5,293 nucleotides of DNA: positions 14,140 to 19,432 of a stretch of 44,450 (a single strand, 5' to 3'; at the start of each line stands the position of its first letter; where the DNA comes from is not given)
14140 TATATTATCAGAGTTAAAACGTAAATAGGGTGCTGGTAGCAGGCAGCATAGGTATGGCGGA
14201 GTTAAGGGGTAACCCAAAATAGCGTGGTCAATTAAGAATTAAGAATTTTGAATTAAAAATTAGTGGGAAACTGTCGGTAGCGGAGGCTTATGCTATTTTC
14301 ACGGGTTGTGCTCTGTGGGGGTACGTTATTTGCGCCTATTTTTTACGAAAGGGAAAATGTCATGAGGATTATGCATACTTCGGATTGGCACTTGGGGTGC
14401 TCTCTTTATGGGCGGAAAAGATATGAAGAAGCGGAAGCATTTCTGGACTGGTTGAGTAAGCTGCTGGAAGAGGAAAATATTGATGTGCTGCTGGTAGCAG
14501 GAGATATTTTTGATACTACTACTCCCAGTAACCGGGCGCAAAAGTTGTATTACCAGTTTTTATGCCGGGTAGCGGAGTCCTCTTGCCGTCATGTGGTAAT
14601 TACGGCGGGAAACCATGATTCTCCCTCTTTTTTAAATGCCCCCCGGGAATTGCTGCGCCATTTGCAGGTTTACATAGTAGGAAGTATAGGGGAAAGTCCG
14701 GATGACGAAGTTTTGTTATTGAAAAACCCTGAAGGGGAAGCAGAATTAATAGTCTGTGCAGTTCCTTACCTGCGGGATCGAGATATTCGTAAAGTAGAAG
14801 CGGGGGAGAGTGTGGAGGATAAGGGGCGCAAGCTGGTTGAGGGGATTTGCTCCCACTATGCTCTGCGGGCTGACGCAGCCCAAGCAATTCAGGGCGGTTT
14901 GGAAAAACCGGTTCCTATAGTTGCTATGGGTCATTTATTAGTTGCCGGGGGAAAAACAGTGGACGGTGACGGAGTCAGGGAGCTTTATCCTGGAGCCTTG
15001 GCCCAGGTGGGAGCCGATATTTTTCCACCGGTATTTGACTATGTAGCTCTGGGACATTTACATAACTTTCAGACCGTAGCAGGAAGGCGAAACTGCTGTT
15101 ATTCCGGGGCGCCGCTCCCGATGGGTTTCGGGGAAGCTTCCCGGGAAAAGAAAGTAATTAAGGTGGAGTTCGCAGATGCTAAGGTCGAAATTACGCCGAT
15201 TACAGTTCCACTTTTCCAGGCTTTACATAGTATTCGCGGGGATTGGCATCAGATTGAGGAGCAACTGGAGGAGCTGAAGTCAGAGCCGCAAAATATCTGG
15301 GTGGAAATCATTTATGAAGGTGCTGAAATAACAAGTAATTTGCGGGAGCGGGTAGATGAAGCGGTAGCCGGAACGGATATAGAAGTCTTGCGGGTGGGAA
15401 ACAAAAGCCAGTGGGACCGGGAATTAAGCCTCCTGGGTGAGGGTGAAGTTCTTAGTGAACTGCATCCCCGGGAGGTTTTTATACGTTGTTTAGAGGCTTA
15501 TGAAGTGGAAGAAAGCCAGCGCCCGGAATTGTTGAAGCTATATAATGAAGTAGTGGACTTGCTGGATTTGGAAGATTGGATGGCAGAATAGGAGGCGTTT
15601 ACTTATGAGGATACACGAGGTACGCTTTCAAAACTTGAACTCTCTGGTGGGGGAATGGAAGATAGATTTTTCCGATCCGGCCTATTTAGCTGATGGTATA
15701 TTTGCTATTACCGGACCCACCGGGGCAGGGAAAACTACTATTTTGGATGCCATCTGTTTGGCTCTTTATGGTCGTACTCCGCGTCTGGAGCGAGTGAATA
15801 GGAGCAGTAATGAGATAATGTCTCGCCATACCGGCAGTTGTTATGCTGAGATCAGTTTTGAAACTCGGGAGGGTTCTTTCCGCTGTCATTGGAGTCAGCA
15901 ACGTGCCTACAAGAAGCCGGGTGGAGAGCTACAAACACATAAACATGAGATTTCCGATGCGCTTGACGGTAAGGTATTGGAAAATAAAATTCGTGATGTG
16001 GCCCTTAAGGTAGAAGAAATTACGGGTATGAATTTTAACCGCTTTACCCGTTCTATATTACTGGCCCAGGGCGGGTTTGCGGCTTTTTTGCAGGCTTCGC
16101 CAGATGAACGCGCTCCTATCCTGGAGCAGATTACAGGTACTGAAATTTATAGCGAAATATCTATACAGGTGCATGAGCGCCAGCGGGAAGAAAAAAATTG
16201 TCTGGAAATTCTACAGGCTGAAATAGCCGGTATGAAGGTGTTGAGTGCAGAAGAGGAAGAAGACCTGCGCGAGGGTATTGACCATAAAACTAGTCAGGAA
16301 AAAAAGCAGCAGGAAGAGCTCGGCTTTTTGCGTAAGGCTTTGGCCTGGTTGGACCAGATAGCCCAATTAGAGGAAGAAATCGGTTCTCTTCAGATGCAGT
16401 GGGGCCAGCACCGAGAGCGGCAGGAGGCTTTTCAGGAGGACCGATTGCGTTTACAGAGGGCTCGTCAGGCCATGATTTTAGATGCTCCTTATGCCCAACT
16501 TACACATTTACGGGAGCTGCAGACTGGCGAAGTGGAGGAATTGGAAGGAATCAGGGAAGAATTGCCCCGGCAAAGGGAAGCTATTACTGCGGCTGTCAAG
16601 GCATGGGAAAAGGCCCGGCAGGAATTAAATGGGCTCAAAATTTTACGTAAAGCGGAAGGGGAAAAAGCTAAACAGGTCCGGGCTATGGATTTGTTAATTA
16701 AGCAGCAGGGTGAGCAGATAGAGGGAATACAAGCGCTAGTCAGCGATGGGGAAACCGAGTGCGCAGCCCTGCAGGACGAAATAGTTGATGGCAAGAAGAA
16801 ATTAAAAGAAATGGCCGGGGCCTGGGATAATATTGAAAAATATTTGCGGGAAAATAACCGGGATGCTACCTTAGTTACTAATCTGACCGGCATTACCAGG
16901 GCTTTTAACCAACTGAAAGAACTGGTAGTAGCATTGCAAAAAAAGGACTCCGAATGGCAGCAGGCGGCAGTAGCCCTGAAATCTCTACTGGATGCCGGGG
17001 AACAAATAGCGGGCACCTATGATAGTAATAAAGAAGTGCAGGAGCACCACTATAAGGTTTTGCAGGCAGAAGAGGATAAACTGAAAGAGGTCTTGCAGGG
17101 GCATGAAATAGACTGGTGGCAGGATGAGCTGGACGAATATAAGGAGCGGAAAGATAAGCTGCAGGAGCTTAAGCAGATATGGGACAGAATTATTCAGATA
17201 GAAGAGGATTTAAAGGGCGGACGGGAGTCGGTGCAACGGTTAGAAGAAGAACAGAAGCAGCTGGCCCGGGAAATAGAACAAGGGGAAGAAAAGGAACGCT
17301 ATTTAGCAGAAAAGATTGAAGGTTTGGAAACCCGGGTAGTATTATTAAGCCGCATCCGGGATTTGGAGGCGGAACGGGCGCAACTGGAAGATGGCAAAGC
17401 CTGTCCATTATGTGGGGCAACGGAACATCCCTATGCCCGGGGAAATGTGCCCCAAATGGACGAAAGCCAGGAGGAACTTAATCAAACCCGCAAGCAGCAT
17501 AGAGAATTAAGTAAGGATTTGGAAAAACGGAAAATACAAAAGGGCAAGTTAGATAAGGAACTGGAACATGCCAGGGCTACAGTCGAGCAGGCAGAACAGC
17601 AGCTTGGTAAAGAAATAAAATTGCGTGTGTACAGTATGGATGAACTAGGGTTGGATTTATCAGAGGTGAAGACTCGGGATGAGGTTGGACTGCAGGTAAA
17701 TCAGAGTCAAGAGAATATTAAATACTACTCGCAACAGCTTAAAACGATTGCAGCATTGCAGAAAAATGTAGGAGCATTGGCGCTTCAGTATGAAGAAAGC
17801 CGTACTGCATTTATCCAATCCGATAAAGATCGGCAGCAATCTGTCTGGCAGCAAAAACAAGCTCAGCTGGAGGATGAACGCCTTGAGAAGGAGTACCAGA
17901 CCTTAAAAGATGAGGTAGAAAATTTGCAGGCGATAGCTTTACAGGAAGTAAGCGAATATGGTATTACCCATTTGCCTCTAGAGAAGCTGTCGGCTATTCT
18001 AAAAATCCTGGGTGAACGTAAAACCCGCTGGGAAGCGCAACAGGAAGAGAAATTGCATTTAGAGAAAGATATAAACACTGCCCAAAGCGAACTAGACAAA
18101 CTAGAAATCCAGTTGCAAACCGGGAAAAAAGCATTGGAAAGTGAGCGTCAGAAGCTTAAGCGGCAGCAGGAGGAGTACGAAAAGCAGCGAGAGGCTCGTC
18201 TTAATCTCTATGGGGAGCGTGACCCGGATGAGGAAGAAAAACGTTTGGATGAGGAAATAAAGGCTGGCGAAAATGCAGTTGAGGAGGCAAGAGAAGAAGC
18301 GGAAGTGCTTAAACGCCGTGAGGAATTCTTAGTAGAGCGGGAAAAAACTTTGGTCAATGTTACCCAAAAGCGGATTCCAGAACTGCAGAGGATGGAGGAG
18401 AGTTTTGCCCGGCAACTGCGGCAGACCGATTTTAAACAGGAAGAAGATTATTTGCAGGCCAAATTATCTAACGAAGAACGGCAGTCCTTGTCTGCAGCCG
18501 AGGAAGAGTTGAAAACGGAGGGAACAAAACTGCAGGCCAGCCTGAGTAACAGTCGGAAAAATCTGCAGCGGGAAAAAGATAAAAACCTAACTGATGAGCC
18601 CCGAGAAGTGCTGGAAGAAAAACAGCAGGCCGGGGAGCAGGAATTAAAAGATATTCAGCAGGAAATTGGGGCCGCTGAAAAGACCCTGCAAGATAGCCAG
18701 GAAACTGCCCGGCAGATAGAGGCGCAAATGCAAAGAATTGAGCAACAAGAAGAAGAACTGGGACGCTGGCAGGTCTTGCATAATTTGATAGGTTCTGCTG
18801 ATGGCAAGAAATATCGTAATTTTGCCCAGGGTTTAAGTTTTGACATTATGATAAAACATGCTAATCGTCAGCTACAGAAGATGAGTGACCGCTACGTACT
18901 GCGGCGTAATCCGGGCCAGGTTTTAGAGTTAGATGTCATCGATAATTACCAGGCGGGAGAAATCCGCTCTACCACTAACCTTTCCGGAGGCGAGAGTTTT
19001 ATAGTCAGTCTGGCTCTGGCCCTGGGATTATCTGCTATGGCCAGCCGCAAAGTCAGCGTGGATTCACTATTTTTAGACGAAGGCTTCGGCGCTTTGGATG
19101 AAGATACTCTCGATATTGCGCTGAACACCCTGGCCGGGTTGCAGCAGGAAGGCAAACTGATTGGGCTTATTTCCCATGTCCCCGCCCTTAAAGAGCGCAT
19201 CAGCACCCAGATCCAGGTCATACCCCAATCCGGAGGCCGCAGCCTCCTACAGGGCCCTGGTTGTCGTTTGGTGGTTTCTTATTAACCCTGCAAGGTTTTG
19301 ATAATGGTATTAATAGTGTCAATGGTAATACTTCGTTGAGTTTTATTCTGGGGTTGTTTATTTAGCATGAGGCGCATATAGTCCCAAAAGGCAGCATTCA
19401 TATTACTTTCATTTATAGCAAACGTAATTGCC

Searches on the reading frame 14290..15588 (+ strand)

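Call 9: search_protein_families(library=pfam, proteins=[window:14290-15588:+], max_evalue=0.001)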
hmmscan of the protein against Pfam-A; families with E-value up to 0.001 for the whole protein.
window:14290-15588:+ (433 aa): 3 families
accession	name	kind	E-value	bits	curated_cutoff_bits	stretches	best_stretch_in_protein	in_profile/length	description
PF00149.33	Metallophos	-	3.3e-16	60.7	21.5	1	25-259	1-190/191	Calcineurin-like phosphoesterase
PF12320.13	SbcD_C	-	7.1e-13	49.2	24.4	1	309-403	2-92/94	Type 5 capsule protein repressor C-terminal domain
PF12850.12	Metallophos_2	-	0.00033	21.2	27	0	25-239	1-137/154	Calcineurin-like phosphoesterase superfamily domain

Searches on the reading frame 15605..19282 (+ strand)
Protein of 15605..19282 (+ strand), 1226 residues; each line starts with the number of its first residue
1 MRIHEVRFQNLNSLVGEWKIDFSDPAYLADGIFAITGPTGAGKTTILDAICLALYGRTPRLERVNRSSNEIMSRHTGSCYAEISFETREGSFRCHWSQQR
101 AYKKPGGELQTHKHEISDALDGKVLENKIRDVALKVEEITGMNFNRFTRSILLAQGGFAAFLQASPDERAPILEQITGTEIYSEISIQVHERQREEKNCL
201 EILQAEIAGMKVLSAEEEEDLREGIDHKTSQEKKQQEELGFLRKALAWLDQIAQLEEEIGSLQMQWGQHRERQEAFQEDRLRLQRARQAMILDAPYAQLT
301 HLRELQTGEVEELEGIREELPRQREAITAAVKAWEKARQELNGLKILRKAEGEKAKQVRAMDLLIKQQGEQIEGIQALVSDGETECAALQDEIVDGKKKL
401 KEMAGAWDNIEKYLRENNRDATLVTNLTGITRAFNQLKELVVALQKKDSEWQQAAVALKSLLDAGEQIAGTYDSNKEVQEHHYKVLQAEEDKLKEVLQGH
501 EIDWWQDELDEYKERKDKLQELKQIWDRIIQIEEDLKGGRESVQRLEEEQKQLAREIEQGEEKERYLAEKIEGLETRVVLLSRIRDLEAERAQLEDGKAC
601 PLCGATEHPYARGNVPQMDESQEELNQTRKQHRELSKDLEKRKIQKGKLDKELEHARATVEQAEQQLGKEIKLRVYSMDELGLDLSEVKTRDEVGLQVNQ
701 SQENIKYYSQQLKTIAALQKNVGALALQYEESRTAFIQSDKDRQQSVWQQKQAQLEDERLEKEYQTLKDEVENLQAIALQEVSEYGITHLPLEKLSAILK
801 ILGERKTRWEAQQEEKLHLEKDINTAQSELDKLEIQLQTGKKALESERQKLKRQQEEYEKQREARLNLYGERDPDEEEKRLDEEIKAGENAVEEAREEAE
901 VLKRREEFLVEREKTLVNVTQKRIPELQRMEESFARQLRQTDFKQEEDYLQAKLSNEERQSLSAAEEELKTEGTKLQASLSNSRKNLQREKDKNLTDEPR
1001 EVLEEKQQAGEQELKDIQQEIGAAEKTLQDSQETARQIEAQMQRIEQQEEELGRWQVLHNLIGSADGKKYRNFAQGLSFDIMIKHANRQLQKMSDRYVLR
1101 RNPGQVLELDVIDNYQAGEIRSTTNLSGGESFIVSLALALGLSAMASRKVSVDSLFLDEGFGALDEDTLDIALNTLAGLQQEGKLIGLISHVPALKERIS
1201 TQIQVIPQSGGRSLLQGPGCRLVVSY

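Call 8: search_protein_families(library=pfam, proteins=[window:15605-19282:+], max_evalue=0.001)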
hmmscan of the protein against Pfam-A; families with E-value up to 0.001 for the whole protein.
window:15605-19282:+ (1226 aa): 4 families
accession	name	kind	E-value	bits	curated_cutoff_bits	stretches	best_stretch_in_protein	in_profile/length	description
PF13476.12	AAA_23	-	4.2e-14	54.1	27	1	6-208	2-194/201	AAA domain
PF13558.12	SbcC_Walker_B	-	2.8e-10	40.8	27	1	1108-1176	11-88/90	SbcC/RAD50-like, Walker B motif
PF13555.12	AAA_29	-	4.3e-07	30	27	1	30-70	22-60/61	P-loop containing region of AAA domain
PF25199.1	nSTAND_NTPase5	-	0.00035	20.8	34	0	32-57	43-67/145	Novel STAND NTPase 5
